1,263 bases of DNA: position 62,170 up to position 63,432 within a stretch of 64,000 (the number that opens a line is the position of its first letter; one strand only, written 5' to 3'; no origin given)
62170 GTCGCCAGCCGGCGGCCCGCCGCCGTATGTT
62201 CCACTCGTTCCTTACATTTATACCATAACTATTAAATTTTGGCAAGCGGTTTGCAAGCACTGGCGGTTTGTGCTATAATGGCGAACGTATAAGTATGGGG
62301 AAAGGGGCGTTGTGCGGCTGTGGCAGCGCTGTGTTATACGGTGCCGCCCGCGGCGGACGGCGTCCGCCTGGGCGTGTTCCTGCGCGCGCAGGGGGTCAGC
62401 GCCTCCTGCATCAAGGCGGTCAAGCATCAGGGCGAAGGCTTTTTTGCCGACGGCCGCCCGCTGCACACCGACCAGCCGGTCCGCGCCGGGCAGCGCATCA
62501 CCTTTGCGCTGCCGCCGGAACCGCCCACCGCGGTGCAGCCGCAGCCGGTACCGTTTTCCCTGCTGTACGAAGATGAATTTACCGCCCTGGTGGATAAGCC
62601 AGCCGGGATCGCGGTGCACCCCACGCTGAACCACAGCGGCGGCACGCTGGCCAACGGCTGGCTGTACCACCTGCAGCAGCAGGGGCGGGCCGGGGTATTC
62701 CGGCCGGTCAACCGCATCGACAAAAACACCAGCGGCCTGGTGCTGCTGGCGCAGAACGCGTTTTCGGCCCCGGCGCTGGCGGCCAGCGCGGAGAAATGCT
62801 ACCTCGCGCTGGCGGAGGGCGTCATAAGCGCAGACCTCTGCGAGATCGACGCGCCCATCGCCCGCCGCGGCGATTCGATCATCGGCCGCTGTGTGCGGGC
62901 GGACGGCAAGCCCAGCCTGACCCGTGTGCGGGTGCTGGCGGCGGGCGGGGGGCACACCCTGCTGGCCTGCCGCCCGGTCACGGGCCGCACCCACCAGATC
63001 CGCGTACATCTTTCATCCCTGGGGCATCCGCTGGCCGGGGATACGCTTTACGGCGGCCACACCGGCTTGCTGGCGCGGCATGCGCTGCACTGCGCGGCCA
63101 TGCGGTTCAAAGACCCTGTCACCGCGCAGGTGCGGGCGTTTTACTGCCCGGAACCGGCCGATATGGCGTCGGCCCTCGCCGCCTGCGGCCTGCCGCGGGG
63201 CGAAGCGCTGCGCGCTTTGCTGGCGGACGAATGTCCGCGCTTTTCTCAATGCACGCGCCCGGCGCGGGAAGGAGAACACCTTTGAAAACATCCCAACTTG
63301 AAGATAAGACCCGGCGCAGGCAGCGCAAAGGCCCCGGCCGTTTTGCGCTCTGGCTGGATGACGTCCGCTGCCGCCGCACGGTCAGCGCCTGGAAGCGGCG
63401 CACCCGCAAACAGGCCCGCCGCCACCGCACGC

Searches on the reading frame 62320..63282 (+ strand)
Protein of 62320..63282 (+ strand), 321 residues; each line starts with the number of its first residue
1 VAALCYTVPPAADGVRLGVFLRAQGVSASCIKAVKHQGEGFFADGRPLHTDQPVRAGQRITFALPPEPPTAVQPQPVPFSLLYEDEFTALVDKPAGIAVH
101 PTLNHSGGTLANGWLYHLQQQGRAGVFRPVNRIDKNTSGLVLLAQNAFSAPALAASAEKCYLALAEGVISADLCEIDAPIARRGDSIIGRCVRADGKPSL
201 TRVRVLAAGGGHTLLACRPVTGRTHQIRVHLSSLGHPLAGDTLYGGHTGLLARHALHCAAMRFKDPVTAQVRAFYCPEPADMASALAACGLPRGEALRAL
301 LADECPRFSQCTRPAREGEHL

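Call 5: search_protein_families(library=pfam, proteins=[window:62320-63282:+], max_evalue=0.1)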
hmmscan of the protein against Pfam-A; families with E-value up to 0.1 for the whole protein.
window:62320-63282:+ (321 aa): 1 family
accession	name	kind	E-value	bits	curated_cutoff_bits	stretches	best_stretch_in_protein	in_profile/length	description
PF00849.27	PseudoU_synth_2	-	2.5e-24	86.7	26.8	1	90-233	4-152/152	RNA pseudouridylate synthase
